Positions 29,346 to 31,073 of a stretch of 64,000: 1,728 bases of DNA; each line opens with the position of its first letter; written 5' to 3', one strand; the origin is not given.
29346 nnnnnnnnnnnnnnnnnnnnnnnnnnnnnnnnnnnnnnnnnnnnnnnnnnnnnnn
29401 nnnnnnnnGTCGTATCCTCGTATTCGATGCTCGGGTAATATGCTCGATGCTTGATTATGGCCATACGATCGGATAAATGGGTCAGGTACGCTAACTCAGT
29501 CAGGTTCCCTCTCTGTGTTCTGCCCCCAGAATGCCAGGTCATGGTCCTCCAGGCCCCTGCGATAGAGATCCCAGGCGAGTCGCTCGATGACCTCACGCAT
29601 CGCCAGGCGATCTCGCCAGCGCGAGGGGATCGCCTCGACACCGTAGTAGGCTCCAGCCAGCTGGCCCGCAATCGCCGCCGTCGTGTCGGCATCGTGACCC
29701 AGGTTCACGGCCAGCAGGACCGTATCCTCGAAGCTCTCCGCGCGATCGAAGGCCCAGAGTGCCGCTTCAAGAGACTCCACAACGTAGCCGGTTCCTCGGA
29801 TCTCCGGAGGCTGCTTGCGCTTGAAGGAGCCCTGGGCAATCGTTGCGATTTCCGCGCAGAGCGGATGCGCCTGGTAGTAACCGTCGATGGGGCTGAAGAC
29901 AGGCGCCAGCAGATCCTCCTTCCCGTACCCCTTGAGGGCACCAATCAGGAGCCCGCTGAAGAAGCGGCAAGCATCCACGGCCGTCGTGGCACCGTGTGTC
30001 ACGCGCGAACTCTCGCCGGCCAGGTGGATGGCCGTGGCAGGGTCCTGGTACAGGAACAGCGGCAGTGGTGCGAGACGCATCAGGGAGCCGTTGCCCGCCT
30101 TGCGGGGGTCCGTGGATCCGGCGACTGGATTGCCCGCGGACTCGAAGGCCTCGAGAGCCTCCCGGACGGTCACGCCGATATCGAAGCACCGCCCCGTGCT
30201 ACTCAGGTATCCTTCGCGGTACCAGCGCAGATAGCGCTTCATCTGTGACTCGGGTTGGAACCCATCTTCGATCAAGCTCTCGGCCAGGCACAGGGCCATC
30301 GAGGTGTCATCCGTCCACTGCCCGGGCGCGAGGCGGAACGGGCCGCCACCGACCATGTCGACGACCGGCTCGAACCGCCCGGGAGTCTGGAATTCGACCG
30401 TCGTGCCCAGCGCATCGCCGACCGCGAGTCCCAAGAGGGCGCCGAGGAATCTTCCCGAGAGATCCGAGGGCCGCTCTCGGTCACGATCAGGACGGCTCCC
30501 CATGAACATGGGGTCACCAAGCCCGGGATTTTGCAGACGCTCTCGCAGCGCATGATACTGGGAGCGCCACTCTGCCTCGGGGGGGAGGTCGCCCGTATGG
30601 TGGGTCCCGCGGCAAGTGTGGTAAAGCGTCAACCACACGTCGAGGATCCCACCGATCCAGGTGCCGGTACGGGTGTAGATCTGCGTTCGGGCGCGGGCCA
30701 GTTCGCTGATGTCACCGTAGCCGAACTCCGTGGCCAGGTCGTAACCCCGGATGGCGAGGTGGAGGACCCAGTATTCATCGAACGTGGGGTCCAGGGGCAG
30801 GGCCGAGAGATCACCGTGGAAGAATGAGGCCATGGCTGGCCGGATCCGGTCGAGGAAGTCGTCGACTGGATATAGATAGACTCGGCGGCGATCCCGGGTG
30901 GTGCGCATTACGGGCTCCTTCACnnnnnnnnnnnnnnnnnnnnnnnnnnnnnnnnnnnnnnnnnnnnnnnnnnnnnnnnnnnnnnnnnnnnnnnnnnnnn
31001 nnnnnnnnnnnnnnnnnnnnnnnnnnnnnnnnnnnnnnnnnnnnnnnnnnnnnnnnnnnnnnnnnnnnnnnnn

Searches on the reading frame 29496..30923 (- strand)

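Call 9: search_protein_families(library=pfam, proteins=[window:29496-30923:-], max_evalue=0.001)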
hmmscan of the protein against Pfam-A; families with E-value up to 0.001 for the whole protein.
window:29496-30923:- (475 aa): 1 family
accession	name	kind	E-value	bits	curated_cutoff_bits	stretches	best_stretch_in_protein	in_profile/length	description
PF03747.19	ADP_ribosyl_GH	-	2.1e-82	277.4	26.2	1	161-435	1-287/287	ADP-ribosylglycohydrolase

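Call 10: search_protein_families(library=padloc, proteins=[window:29496-30923:-], max_evalue=0.001)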
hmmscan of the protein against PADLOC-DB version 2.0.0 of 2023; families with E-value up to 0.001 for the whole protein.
window:29496-30923:- (475 aa): 0 families
